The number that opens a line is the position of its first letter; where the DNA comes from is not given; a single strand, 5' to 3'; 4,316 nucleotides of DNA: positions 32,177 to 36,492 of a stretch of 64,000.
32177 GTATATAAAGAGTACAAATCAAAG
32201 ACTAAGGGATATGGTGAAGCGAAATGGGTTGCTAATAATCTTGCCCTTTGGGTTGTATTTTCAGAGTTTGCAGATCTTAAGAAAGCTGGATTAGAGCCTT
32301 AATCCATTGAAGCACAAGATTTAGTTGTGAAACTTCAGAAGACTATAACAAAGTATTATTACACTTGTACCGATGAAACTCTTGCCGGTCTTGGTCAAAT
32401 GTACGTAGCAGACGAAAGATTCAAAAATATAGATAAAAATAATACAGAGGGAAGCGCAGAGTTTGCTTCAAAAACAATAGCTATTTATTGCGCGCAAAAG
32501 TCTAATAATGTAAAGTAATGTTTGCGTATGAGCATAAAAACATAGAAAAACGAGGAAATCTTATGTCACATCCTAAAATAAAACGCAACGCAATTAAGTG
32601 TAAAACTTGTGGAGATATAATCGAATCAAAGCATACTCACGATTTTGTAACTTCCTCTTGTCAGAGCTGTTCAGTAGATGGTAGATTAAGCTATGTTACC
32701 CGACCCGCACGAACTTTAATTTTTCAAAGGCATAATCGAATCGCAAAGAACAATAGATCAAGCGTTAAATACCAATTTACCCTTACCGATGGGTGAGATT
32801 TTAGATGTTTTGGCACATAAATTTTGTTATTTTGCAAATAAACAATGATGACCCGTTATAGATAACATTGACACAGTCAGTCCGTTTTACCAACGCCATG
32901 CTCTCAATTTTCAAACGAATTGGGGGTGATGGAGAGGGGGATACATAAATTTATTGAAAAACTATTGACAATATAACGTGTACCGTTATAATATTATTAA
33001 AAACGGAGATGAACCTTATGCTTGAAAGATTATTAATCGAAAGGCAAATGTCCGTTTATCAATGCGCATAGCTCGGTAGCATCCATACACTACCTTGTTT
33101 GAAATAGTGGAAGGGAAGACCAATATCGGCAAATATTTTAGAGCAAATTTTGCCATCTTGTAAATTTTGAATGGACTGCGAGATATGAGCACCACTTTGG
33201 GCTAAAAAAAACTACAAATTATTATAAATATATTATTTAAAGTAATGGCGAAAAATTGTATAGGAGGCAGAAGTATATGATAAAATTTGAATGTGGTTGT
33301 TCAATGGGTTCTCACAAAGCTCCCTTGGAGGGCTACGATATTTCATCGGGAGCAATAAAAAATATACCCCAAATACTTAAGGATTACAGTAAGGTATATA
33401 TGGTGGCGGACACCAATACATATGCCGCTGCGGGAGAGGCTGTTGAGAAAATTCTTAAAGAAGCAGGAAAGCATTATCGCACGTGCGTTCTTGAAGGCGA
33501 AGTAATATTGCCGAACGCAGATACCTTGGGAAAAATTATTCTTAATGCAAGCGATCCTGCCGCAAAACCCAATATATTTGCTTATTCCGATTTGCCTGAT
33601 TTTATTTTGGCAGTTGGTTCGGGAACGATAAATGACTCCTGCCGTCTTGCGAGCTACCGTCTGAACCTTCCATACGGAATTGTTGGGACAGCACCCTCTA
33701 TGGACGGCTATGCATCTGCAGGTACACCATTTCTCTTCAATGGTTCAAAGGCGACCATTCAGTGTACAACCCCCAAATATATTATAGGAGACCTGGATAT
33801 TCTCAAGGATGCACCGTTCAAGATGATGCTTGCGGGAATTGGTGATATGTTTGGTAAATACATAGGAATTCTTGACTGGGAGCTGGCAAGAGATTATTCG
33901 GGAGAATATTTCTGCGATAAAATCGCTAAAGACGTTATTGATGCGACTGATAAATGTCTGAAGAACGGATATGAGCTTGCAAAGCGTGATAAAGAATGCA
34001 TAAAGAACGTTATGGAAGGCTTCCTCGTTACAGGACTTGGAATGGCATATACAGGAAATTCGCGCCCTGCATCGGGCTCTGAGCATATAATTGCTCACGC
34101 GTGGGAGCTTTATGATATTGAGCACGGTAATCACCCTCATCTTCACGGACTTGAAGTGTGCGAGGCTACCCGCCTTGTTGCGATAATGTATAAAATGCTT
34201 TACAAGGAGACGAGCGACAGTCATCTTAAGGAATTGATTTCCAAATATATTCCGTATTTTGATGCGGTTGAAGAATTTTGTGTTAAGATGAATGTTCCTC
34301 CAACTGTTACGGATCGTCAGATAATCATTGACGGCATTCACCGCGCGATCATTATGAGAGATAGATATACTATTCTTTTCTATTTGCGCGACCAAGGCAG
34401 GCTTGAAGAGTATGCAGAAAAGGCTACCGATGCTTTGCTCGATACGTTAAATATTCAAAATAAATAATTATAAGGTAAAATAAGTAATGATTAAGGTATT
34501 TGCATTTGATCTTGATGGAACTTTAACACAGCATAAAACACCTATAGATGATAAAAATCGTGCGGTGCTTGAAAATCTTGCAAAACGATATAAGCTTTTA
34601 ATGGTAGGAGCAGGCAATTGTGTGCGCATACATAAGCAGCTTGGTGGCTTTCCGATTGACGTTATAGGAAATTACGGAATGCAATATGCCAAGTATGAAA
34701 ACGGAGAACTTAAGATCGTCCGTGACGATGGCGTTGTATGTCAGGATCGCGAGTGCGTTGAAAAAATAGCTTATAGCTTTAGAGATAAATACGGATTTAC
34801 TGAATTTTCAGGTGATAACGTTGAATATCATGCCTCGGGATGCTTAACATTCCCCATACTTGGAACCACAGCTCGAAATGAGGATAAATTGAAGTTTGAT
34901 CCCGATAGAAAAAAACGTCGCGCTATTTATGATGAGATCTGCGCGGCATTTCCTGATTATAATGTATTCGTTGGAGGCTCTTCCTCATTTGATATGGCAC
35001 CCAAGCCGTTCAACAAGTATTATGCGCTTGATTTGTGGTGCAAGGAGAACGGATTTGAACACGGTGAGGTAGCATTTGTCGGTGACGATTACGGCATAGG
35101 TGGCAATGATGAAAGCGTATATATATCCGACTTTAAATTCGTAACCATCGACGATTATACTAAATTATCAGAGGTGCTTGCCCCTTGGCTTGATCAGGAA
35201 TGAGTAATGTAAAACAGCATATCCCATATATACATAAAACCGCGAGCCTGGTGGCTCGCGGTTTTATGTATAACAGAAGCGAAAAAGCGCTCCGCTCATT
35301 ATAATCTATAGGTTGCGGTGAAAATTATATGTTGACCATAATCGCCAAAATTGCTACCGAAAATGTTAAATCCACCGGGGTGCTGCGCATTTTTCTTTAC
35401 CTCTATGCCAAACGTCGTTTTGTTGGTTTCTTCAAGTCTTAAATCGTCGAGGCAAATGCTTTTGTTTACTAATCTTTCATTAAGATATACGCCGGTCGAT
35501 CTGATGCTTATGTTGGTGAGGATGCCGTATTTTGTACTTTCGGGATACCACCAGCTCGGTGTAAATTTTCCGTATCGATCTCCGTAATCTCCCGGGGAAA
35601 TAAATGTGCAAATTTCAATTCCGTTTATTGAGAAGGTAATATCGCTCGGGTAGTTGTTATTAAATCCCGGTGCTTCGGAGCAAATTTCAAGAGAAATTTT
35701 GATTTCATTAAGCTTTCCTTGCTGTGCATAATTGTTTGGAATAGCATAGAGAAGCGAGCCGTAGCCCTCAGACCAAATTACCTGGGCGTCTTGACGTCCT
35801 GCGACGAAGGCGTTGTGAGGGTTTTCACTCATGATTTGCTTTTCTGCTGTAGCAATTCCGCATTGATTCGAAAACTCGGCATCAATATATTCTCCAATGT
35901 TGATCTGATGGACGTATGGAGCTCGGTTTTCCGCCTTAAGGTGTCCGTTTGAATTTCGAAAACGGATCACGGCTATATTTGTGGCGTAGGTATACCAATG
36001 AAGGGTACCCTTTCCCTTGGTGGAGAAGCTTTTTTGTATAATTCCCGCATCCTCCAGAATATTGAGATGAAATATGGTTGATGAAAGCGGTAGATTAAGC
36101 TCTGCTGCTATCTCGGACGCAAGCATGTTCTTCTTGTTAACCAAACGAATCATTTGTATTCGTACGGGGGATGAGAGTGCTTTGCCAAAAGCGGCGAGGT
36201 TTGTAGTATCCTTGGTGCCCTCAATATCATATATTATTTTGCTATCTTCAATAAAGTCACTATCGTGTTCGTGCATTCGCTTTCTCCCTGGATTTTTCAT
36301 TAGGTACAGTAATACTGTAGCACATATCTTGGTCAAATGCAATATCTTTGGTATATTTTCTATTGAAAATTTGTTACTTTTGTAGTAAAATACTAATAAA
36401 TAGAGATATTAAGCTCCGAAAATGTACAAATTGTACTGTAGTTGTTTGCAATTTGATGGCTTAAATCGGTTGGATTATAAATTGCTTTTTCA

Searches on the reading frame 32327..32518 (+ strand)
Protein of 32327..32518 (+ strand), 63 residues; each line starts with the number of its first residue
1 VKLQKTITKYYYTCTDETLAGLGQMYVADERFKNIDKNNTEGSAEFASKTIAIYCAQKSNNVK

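Call 42: search_protein_families(library=pfam, proteins=[window:32327-32518:+], max_evalue=0.01)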
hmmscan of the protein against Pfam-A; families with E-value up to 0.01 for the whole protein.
window:32327-32518:+ (63 aa): 1 family
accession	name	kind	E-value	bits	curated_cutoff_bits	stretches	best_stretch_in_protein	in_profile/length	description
PF07739.18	TipAS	-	1.6e-14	54.9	23.8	1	2-54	65-117/117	TipAS antibiotic-recognition domain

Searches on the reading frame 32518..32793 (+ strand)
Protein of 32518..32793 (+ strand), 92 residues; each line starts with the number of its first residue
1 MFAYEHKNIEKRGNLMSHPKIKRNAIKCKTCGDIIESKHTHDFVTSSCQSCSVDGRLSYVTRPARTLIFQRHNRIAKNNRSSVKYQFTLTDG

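Call 42: search_protein_families(library=pfam, proteins=[window:32518-32793:+], max_evalue=0.01)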
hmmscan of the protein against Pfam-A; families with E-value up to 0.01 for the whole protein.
window:32518-32793:+ (92 aa): 2 families
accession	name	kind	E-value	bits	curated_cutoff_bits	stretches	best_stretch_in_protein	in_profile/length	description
PF24749.2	DUF7695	-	1.5e-19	69.9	25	1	20-64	1-45/58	Domain of unknown function (DUF7695)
PF24461.1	DUF7576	-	0.0048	17.2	27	1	23-47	15-39/60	Family of unknown function (DUF7576)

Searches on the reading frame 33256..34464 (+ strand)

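Call 42: search_protein_families(library=pfam, proteins=[window:33256-34464:+], max_evalue=0.01)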
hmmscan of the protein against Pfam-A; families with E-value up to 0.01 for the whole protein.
window:33256-34464:+ (403 aa): 2 families
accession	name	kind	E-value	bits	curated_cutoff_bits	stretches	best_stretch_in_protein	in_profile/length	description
PF13685.12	Fe-ADH_2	-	2.7e-24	86.3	28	1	29-187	2-149/149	Iron-containing alcohol dehydrogenase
PF00465.25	Fe-ADH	-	0.00011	22.3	31.3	1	31-137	8-104/168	Iron-containing alcohol dehydrogenase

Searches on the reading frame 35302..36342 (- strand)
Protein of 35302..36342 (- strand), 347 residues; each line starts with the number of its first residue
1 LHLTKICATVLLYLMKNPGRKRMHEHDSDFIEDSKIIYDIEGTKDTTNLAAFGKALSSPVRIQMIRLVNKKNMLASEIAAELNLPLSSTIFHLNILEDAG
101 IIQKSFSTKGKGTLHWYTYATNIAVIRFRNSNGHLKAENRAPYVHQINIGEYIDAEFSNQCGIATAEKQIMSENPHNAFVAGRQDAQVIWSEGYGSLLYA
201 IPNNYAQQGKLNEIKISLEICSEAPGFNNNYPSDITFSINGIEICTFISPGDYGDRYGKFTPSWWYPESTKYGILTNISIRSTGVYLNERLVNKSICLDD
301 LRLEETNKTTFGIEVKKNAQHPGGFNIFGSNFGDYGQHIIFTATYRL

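Call 66: search_protein_families(library=padloc, proteins=[window:35302-36342:-], max_evalue=0.1)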
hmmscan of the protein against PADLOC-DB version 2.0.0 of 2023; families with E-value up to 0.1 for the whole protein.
window:35302-36342:- (347 aa): 4 families
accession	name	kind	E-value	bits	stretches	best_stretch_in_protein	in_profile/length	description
PDLC01438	Csa3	-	3.6e-08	31.8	1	42-119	131-199/305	"CAS-I,CAS-II,CAS-III,CAS-IV,CAS-V,CAS-VI; associated_signaling"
PDLC01720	Csa3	-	9e-06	24.2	1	47-108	13-81/118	Csa3_1_CAS-I-II-III-IV-V-VI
PDLC01434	CasR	-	0.011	13.6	1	60-111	129-178/191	"CAS-I,CAS-II,CAS-III,CAS-IV,CAS-V,CAS-VI; associated_signaling"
PDLC01848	CARF3--CARF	-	0.015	13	1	60-114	138-191/197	-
